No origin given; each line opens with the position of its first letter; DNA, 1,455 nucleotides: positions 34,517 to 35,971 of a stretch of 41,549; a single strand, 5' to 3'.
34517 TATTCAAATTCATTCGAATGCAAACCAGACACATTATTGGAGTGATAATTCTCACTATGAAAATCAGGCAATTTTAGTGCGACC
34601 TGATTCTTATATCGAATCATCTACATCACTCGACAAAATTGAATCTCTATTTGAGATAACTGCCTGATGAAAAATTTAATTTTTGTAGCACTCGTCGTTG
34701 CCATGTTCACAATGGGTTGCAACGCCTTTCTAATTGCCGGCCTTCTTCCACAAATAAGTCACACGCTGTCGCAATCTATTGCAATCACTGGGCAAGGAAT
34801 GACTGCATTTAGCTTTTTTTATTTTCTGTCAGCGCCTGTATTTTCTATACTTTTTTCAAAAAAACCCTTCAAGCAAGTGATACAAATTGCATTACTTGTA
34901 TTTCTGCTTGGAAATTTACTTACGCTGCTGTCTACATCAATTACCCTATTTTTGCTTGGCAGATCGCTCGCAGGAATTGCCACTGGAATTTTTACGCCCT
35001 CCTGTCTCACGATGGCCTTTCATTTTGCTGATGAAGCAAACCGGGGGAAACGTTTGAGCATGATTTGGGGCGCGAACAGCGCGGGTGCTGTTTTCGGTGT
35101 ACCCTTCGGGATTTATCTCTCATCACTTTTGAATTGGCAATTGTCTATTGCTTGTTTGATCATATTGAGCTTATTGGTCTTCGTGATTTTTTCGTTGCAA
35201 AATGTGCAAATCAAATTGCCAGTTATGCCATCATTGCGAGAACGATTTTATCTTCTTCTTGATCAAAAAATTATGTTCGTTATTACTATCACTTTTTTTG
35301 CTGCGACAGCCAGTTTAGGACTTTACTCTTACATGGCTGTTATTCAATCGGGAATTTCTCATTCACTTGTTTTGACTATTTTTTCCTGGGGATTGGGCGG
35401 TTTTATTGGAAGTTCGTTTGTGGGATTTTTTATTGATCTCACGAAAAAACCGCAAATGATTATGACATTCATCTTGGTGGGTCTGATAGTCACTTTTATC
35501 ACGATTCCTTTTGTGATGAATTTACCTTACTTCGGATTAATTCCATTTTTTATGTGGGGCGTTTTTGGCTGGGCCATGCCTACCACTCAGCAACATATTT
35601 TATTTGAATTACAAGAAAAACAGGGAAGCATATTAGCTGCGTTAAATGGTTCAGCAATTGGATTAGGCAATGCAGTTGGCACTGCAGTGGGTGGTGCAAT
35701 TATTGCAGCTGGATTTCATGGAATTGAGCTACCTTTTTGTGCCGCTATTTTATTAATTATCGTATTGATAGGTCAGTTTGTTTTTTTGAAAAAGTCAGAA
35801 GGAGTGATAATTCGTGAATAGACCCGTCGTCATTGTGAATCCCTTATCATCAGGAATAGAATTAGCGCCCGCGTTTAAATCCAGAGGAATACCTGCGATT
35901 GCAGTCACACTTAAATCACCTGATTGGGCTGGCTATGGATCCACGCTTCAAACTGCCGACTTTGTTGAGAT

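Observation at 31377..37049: Compact five-gene isonitrile (isocyanide) natural-product operon: isnA/pvcA-like synthase, isnB/pvcB-like dioxygenase, FAD monooxygenase, MFS exporter, ATP-grasp ligase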

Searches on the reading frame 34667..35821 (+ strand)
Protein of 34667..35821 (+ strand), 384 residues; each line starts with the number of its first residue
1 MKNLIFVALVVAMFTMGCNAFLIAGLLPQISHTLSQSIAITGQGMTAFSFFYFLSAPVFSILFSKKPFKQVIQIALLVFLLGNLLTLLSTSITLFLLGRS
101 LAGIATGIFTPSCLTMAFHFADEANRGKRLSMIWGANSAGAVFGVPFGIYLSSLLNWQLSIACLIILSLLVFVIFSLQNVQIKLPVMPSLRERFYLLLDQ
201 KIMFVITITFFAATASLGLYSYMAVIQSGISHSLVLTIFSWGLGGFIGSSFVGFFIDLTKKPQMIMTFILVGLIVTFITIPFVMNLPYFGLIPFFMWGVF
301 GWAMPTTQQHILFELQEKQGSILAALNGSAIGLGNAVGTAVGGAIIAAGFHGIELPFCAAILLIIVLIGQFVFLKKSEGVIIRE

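Call 3: search_protein_families(library=pfam, proteins=[window:34667-35821:+], max_evalue=0.01)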
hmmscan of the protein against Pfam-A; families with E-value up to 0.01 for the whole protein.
window:34667-35821:+ (384 aa): 1 family
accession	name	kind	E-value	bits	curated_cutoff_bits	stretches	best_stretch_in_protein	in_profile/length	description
PF07690.21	MFS_1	-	3.4e-30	105.6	33.4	1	9-339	1-347/347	Major Facilitator Superfamily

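Call 4: search_protein_families(library=ncbifam, proteins=[window:34667-35821:+], max_evalue=0.01)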
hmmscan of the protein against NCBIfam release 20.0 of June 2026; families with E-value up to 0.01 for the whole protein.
window:34667-35821:+ (384 aa): 13 families
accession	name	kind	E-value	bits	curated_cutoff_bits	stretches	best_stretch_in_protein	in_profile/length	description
NF033135.1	cmx_cmrA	equivalog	4.2e-35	121.5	400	1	7-367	6-370/374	Cmx/CmrA family chloramphenicol efflux MFS transporter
NF007498.0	PRK10091.1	equivalog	4.6e-23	81.8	499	1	2-372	2-373/390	MFS transporter AraJ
NF002921.0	PRK03545.1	equivalog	8.2e-15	54.6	401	1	6-375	15-385/396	sugar transporter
NF012199.0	cml_V_MFS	exception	2.1e-14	53.3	830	1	8-352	7-355/412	chloramphenicol efflux MFS transporter CmlV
NF000510.1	efflux_Cmx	exception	1.7e-13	50.5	800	1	8-368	7-374/391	chloramphenicol efflux MFS transporter Cmx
TIGR00880.1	2_A_01_02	superfamily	1.8e-12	47.6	131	1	51-174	10-133/141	multidrug resistance protein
NF007578.0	PRK10213.1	equivalog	4.6e-11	42.5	584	1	7-348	25-366/396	purine ribonucleoside efflux pump NepI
TIGR00881.1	2A0104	subfamily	1.3e-06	27.7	407.75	1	28-187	19-183/379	phosphoglycerate transporter protein PgtP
TIGR00893.1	2A0114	subfamily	3e-06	26.4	395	1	28-174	18-164/399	D-galactonate transporter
TIGR00711.1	efflux_EmrB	subfamily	1.7e-05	23.7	230.2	1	5-174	3-172/485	DHA2 family efflux MFS transporter permease subunit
NF038077.1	MFS_export_MxcK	equivalog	0.00045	19.3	525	1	12-285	19-299/405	myxochelin export MFS transporter MxcK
NF040895.2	MFS_effux_SdrM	equivalog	0.00055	19.1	550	1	4-109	6-110/441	multidrug efflux MFS transporter SdrM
TIGR00895.1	2A0115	subfamily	0.00055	19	418.55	1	6-177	19-192/398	aromatic acid/H+ symport family MFS transporter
